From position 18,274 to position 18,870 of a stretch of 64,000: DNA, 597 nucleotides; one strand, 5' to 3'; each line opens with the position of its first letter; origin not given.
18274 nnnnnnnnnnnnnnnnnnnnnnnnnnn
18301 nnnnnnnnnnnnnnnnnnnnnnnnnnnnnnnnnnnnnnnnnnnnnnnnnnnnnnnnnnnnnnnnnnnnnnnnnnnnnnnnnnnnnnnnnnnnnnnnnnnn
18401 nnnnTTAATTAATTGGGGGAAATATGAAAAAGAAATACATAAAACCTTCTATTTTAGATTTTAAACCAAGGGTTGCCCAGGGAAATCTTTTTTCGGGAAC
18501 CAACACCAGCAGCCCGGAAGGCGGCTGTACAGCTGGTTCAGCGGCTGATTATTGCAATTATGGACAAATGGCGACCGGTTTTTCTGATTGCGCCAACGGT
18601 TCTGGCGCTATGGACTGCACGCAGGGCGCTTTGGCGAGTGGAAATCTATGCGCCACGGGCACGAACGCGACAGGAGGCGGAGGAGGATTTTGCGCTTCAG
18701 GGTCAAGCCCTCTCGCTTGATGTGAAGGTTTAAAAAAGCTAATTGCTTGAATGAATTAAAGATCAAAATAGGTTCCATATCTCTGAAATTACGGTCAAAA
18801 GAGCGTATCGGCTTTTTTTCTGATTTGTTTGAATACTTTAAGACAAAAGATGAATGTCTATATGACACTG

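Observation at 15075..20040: Unannotated radical-SAM RiPP-like operon: two SPASM maturases, an RRE-fused SipW-like peptidase, an HprK-like kinase and two paralogous Cys-rich precursors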

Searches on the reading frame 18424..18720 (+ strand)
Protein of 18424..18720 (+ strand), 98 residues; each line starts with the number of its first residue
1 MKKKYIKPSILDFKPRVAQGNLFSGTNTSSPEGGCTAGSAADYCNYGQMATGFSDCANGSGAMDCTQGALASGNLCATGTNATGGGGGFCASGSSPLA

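Call 3: search_protein_families(library=pfam, proteins=[window:18424-18720:+], max_evalue=0.1)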
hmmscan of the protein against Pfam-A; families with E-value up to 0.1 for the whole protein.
window:18424-18720:+ (98 aa): 0 families

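Call 4: search_protein_families(library=ncbifam, proteins=[window:18424-18720:+], max_evalue=0.1)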
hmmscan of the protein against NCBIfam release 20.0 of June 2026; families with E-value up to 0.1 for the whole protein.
window:18424-18720:+ (98 aa): 0 families

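Call 14: find_homologous_proteins(query=window:18424-18717:+, max_evalue=0.01)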
Query window:18424-18717:+ (98 aa): 1 proteins with E <= 0.01 among 8 candidates.
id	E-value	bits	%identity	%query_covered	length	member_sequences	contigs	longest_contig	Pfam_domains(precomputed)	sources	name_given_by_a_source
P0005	7.9e-57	208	100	100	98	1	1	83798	-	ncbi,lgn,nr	ncbi:hypothetical protein JXA84_04025 [candidate division WOR-3 bacterium]|nr:hypothetical protein [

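Call 26: search_protein_representatives(alignment_id=A1)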
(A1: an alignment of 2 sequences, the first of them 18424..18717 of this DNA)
Query: 2 sequences, 101 profile positions. Proteins with E-value up to 0.001 (for the whole library): 10; up to 1e-10: 4; up to 1e-30: 1. The best 10 are listed.
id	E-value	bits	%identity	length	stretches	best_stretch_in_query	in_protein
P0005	1.5e-46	173.0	-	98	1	1-101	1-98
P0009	3.3e-26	107.7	-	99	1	1-99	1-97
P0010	2.7e-25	104.8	-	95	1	1-99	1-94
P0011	7.9e-11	58.3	-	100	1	1-99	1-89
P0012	3.4e-06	43.4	-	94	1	6-84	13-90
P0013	8.5e-06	42.2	-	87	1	1-86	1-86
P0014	4.6e-05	39.8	-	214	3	1-99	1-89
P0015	5.9e-05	39.5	-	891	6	7-66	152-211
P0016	8.5e-05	39.0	-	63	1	25-85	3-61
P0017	2.2e-04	37.6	-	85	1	3-87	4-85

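Call 28: find_encoding_contigs(protein=P0011, flank=10000, max_places=3)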
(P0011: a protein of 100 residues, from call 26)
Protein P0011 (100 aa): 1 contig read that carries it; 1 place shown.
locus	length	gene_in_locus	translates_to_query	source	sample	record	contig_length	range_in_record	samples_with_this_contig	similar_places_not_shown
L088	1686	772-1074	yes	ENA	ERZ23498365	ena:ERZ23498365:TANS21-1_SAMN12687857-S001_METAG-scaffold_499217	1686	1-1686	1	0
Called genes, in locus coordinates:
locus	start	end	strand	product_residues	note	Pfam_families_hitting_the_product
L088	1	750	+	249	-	?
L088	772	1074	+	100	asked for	-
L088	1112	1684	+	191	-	?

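Call 29: find_encoding_contigs(protein=P0014, flank=10000, max_places=3)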
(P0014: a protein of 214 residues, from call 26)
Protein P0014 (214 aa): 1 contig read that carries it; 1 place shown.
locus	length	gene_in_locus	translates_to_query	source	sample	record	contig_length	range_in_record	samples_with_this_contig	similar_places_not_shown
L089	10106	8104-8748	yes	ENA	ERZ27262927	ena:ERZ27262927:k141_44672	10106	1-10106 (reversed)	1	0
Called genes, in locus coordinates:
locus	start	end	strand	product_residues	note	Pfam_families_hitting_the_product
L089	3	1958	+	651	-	?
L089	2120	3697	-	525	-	PF02638:GHL10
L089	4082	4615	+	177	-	-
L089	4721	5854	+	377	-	-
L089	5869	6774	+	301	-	PF27840:ScmC (weak)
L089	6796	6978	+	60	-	-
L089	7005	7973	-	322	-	PF27840:ScmC (weak)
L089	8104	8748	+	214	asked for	-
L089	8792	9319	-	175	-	-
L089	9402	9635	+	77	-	-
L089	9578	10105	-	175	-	?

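Call 30: find_encoding_contigs(protein=P0012, flank=10000, max_places=3)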
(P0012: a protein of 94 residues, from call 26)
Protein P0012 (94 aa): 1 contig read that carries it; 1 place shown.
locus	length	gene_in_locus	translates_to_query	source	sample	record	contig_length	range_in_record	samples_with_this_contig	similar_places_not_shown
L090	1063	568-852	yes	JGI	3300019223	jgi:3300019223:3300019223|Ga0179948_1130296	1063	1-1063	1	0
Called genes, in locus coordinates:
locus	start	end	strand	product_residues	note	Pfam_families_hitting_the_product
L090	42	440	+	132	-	PF05402:PqqD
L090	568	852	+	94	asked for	-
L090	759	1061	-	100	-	?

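Call 31: find_encoding_contigs(protein=P0013, flank=10000, max_places=3)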
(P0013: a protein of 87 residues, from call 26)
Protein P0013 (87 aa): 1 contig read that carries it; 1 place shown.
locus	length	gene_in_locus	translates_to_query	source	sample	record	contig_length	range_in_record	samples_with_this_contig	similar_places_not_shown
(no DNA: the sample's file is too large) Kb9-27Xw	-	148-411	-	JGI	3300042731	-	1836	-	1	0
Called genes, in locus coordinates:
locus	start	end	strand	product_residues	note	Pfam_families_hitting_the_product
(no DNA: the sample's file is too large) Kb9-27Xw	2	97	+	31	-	?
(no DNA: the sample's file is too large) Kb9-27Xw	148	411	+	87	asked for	-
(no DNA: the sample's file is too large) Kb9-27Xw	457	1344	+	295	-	PF27840:ScmC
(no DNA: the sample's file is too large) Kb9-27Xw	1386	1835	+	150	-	?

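Call 32: find_encoding_contigs(protein=P0017, flank=10000, max_places=3)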
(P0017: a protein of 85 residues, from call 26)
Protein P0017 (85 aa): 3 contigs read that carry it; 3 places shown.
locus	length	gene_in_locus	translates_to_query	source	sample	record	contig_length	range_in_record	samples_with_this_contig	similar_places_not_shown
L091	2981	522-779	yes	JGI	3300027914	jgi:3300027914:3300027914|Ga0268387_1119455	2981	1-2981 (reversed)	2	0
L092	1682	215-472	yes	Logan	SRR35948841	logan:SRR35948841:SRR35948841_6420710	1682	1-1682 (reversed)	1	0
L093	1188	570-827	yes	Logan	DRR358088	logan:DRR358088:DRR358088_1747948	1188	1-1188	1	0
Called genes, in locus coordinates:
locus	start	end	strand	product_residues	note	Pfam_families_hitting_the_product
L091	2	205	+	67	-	?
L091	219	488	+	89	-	PF05402:PqqD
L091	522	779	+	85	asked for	-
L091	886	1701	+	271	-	PF27840:ScmC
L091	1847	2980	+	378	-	?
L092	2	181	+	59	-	?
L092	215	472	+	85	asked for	-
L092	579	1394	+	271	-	PF27840:ScmC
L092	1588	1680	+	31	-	?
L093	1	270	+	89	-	?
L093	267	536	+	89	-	PF05402:PqqD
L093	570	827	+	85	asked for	-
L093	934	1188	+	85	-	?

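Call 34: search_protein_families(library=ncbifam, proteins=[L091:1847-2980:+, L091:219-488:+, L091:886-1701:+, L091:2-205:+, L088:1-750:+, L088:1112-1684:+, L089:4082-4615:+, L089:4721-5854:+, L089:5869-6774:+, L090:42-440:+], max_evalue=0.01)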
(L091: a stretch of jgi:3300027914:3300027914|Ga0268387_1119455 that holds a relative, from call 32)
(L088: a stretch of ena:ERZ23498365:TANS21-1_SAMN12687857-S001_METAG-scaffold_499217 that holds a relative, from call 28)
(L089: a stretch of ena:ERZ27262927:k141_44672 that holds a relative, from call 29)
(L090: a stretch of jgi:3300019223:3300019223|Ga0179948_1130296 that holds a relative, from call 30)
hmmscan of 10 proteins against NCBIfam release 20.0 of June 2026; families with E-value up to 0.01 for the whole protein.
L091:1847-2980:+ (378 aa): 0 families

L091:219-488:+ (89 aa): 7 families
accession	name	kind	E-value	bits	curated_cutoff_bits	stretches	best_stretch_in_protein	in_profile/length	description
TIGR04248.1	SCM_PqqD_rel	equivalog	3.7e-11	43.1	100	1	8-80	3-76/84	SynChlorMet cassette protein ScmD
NF033530.1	lasso_PqqD_Strm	exception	5e-10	39.5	70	1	18-79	10-72/78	lasso peptide biosynthesis PqqD family chaperone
TIGR03859.1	PQQ_PqqD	equivalog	7.5e-08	32.2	46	1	28-79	24-74/81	pyrroloquinoline quinone biosynthesis peptide chaperone PqqD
TIGR04353.1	PqqD_rel_X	equivalog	1.7e-06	28.9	35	1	17-81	2-65/74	HPr-rel-A system PqqD family peptide chaperone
NF033536.1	lasso_PqqD_Bac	exception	3.7e-06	27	80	1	7-85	8-86/88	lasso peptide biosynthesis PqqD family chaperone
NF002535.0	PRK02079.1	equivalog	5e-06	26.2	101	1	30-84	35-88/92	pyrroloquinoline quinone biosynthesis peptide chaperone PqqD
NF050069.2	PqqD_rel_WgkC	exception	0.00054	19.9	110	1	10-78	11-79/103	PqqD family peptide maturation chaperone WgkC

L091:886-1701:+ (271 aa): 3 families
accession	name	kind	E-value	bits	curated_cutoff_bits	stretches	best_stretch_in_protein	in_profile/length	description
TIGR04352.1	HprK_rel_A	equivalog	5e-05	22.5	200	1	121-175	99-153/280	HprK-related kinase A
TIGR04249.1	SCM_chp_ScmC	equivalog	0.0019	17.6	125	1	78-215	84-231/292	SynChlorMet cassette protein ScmC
TIGR04355.1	HprK_rel_B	hypoth_equivalog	0.0097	15.1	200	0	120-176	146-202/351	HprK-related kinase B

L091:2-205:+ (67 aa): 0 families

L088:1-750:+ (249 aa): 6 families
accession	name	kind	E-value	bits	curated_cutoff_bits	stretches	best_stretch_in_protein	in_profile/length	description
TIGR02228.1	sigpep_I_arch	equivalog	2.8e-08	33.8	51.85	1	3-59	62-121/158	signal peptidase I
NF033536.1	lasso_PqqD_Bac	exception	5.3e-08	32.9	80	1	181-249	18-86/88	lasso peptide biosynthesis PqqD family chaperone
TIGR04248.1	SCM_PqqD_rel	equivalog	1.6e-07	31.4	100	1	172-246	3-78/84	SynChlorMet cassette protein ScmD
NF033530.1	lasso_PqqD_Strm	exception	1.8e-06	28.1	70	1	179-248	8-77/78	lasso peptide biosynthesis PqqD family chaperone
NF050069.2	PqqD_rel_WgkC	exception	8.9e-06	25.6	110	1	174-249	11-86/103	PqqD family peptide maturation chaperone WgkC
TIGR03859.1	PQQ_PqqD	equivalog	0.00027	20.7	46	1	197-249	29-80/81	pyrroloquinoline quinone biosynthesis peptide chaperone PqqD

L088:1112-1684:+ (191 aa): 1 family
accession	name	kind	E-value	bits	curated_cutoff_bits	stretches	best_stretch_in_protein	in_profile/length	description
TIGR04352.1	HprK_rel_A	equivalog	0.0053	15.9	200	1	117-160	98-141/280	HprK-related kinase A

L089:4082-4615:+ (177 aa): 0 families

L089:4721-5854:+ (377 aa): 0 families

L089:5869-6774:+ (301 aa): 1 family
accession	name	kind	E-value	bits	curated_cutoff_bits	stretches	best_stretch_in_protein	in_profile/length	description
TIGR04352.1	HprK_rel_A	equivalog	0.0096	15.1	200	0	139-175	90-126/280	HprK-related kinase A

L090:42-440:+ (132 aa): 6 families
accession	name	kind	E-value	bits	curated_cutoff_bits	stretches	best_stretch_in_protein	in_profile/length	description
TIGR03859.1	PQQ_PqqD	equivalog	2.9e-07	30.3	46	1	75-124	26-74/81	pyrroloquinoline quinone biosynthesis peptide chaperone PqqD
TIGR04248.1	SCM_PqqD_rel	equivalog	6e-06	26.4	100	1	72-115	23-67/84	SynChlorMet cassette protein ScmD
NF033536.1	lasso_PqqD_Bac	exception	1e-05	25.6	80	1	59-126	16-82/88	lasso peptide biosynthesis PqqD family chaperone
NF002535.0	PRK02079.1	equivalog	7.6e-05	22.4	101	1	75-109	35-70/92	pyrroloquinoline quinone biosynthesis peptide chaperone PqqD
TIGR04302.1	geo_PqqD_fam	equivalog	0.00011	22.6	100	1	75-128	46-98/102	GeoRSP system PqqD family peptide chaperone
NF050149.1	RiPP_bind_ApyI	equivalog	0.0017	17.7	200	1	46-109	176-237/260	RiPP maturation protein ApyI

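Call 35: search_protein_families(library=pfam, proteins=[L091:1847-2980:+, L089:4721-5854:+, L089:4082-4615:+, L089:7005-7973:-, L089:8792-9319:-, L089:9578-10105:-, L089:3-1958:+, L089:6796-6978:+, L089:9402-9635:+], max_evalue=0.1)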
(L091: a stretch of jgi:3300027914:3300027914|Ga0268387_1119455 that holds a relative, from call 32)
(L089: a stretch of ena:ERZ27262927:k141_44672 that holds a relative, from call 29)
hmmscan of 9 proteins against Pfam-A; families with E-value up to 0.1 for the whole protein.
L091:1847-2980:+ (378 aa): 1 family
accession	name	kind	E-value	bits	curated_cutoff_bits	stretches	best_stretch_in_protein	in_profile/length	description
PF14907.12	NTP_transf_5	-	5.1e-43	147.9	31.2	1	46-303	2-248/249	Uncharacterised nucleotidyltransferase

L089:4721-5854:+ (377 aa): 0 families

L089:4082-4615:+ (177 aa): 2 families
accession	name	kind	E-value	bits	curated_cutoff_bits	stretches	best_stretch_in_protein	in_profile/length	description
PF10738.15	Lpp-LpqN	-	0.0011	18.9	22.4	1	30-135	26-136/174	Probable lipoprotein LpqN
PF24872.1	DUF2110_N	-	0.034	14.7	28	1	71-120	9-55/72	DUF2110 N-terminal domain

L089:7005-7973:- (322 aa): 2 families
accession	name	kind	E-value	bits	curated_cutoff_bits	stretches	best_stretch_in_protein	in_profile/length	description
PF13555.12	AAA_29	-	0.0014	18.8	27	1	156-188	6-38/61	P-loop containing region of AAA domain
PF00005.33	ABC_tran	-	0.036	15.1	25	1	175-198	14-37/137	ABC transporter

L089:8792-9319:- (175 aa): 0 families

L089:9578-10105:- (175 aa): 3 families
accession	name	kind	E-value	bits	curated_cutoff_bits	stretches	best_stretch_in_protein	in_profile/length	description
PF13860.13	FlgD_ig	-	8.6e-08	32.5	27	1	107-157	20-70/79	FlgD Ig-like domain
PF18962.6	Por_Secre_tail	-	6e-06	26.9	27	1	92-171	2-73/75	Secretion system C-terminal sorting domain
PF13585.12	CHU_C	-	1.6e-05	25.3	27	1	105-162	22-72/86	CHU_C Type IX secretion signal domain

L089:3-1958:+ (651 aa): 3 families
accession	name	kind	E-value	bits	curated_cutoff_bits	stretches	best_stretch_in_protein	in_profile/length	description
PF00990.26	GGDEF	-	2e-37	128.9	23.8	1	434-607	2-160/161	Diguanylate cyclase, GGDEF domain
PF00072.30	Response_reg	-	4.8e-32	110.9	30.2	1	107-220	1-111/111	Response regulator receiver domain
PF02518.31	HATPase_c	-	5.6e-12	46.5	26.4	1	2-62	51-109/111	Histidine kinase-, DNA gyrase B-, and HSP90-like ATPase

L089:6796-6978:+ (60 aa): 1 family
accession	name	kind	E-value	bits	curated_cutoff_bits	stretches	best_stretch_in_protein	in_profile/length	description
PF07854.18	DUF1646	-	0.013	15.4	21.4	1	8-55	16-61/347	Protein of unknown function (DUF1646)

L089:9402-9635:+ (77 aa): 0 families
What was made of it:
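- L091 pairs ScmC with PF14907 NTP_transf_5 (call 35).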

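Call 72: find_encoding_contigs(protein=P0016, flank=10000, max_places=4)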
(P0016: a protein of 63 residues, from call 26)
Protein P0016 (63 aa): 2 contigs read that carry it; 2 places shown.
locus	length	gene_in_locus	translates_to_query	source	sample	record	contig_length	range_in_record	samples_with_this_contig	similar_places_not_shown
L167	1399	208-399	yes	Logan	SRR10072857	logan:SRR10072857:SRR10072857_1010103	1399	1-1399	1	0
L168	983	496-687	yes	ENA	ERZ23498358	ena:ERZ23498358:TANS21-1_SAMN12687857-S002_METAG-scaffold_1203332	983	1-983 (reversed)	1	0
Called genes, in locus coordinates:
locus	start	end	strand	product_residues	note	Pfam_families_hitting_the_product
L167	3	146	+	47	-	?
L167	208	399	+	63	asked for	-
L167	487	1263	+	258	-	PF27840:ScmC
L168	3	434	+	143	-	?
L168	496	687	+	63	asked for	-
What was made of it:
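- ScmC is the neighbour most constantly found beside CxxGxxA peptides, including loci with no visible rSAM (L089, L091, L167, the P0013 contig; calls 29, 31, 32, 72).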
